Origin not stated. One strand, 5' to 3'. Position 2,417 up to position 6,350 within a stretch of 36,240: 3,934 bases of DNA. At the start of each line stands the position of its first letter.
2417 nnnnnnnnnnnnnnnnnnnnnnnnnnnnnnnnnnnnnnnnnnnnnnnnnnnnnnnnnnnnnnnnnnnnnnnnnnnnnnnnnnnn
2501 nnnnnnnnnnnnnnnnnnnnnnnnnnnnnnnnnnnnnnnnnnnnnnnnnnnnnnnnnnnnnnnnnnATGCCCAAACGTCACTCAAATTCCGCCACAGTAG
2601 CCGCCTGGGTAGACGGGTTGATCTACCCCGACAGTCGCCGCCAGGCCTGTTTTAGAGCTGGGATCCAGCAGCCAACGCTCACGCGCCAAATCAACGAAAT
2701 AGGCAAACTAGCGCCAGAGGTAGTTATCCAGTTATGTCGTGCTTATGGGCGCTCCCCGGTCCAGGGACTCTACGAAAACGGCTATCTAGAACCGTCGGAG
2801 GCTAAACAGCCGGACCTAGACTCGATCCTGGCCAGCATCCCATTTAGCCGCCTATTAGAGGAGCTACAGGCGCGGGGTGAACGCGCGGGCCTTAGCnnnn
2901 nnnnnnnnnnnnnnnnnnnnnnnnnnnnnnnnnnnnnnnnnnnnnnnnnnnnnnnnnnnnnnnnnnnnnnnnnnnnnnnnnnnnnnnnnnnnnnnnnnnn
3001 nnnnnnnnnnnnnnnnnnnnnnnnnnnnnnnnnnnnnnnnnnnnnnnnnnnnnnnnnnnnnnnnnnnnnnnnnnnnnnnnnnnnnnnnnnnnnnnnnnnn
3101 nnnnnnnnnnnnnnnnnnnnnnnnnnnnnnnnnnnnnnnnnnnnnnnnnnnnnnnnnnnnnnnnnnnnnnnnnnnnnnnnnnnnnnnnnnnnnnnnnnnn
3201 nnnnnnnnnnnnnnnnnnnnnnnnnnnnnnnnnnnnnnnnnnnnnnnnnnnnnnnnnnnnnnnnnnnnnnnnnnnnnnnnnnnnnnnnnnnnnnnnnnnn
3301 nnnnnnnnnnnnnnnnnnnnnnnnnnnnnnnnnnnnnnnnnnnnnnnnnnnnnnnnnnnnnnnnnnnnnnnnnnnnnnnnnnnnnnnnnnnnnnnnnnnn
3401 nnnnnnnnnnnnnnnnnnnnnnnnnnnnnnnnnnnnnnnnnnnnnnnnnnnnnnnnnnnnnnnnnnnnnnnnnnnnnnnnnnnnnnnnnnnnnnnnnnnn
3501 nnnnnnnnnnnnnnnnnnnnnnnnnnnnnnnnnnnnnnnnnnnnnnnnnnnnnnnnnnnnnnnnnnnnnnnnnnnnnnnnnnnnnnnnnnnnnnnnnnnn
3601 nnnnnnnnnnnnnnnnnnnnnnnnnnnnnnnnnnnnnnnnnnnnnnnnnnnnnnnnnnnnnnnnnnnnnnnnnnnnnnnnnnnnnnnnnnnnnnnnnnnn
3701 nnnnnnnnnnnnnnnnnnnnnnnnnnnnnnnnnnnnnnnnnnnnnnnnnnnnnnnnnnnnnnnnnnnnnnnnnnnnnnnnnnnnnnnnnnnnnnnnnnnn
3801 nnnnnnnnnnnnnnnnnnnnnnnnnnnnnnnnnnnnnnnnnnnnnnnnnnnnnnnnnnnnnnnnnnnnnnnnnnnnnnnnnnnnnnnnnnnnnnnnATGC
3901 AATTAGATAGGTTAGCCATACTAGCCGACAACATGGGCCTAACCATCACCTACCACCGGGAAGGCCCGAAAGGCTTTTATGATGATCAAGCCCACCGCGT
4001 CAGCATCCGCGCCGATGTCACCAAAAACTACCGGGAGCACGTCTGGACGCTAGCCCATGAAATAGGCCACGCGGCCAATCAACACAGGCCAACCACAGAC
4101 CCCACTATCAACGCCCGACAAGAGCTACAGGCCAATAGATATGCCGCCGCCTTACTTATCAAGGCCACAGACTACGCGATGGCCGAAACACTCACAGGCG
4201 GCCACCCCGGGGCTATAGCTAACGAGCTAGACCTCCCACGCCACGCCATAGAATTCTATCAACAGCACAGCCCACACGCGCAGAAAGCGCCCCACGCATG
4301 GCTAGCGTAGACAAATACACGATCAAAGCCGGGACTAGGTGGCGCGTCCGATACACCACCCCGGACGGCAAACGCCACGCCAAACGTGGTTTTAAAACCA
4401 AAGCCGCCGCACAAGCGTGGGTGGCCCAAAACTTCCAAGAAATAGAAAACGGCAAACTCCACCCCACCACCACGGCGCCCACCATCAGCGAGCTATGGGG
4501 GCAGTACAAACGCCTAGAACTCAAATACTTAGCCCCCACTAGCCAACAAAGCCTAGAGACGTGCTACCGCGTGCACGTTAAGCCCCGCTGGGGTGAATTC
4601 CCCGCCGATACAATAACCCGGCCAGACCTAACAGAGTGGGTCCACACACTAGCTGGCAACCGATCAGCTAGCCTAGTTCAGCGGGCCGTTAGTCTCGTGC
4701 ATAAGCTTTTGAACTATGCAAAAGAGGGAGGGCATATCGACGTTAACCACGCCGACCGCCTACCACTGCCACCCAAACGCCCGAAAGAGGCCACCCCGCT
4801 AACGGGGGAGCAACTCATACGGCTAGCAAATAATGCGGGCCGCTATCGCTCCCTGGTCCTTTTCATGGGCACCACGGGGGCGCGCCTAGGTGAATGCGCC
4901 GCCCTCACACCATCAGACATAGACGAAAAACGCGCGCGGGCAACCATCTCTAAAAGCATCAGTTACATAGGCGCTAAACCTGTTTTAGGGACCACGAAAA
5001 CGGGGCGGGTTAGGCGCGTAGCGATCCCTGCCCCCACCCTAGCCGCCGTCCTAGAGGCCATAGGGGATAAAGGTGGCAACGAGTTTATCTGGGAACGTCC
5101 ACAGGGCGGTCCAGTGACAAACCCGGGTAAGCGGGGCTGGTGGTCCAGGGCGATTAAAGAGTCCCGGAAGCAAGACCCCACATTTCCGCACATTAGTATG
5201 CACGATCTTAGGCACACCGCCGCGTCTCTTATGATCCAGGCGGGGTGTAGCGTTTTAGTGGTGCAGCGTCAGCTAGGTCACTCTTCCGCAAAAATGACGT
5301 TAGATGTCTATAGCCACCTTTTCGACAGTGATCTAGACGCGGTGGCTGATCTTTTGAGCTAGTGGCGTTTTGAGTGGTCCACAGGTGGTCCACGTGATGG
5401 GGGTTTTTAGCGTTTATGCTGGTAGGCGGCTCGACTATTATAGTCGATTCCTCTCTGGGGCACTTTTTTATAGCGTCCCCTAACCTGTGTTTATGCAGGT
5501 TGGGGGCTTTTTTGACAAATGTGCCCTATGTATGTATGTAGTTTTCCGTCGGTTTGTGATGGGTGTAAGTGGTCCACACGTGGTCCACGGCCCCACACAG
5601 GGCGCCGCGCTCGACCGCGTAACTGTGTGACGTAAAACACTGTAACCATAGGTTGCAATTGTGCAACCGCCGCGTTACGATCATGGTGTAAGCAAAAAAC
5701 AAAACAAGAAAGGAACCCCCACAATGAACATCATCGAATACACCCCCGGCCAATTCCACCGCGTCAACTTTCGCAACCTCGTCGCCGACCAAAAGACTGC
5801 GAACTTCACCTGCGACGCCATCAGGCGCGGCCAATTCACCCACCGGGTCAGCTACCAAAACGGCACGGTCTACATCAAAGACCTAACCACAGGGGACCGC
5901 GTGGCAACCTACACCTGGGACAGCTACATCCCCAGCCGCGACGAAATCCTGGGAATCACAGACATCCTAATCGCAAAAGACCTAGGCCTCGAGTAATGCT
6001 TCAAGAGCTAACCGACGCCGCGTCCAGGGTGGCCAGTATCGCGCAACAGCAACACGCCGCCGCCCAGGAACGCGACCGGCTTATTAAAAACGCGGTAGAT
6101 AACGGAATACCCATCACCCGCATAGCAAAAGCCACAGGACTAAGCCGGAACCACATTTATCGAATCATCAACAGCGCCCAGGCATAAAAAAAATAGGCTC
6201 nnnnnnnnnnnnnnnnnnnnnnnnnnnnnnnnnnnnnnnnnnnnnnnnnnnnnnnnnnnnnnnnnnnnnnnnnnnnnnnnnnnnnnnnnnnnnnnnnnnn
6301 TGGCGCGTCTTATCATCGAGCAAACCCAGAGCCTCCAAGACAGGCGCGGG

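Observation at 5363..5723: Paired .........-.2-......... sites flanking a palindrome and terminator downstream of int: alternative attP or looping operator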

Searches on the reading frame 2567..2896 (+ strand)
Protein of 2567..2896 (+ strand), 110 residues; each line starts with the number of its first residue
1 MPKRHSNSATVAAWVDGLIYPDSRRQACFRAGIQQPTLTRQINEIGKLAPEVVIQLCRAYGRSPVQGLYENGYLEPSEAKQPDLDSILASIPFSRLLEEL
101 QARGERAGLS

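Call 41: search_protein_families(library=pfam, max_evalue=0.01, proteins=[window:2567-2896:+])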
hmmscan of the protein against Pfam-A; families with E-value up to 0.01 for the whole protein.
window:2567-2896:+ (110 aa): 1 family
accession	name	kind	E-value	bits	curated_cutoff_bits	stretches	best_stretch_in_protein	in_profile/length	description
PF01381.28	HTH_3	-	0.0018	18.7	23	0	23-64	11-52/55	Helix-turn-helix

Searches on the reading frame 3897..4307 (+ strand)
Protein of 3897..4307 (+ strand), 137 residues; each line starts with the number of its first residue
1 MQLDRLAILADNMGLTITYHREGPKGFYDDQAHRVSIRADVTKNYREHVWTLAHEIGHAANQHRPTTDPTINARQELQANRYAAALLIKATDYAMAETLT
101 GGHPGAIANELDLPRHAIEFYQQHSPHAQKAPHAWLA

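Call 41: search_protein_families(library=pfam, max_evalue=0.01, proteins=[window:3897-4307:+])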
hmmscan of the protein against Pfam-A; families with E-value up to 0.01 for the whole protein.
window:3897-4307:+ (137 aa): 1 family
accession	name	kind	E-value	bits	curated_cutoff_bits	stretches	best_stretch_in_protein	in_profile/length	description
PF06114.19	Peptidase_M78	-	1.8e-08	34.6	22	1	34-96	28-95/123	IrrE N-terminal-like domain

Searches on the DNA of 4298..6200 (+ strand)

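Call 5: search_dna_similar(query=window:4298-6200:+, collection=phages, mode=near, max_rows=30)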
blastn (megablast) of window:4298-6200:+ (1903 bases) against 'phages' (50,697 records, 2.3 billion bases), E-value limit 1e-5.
No match.
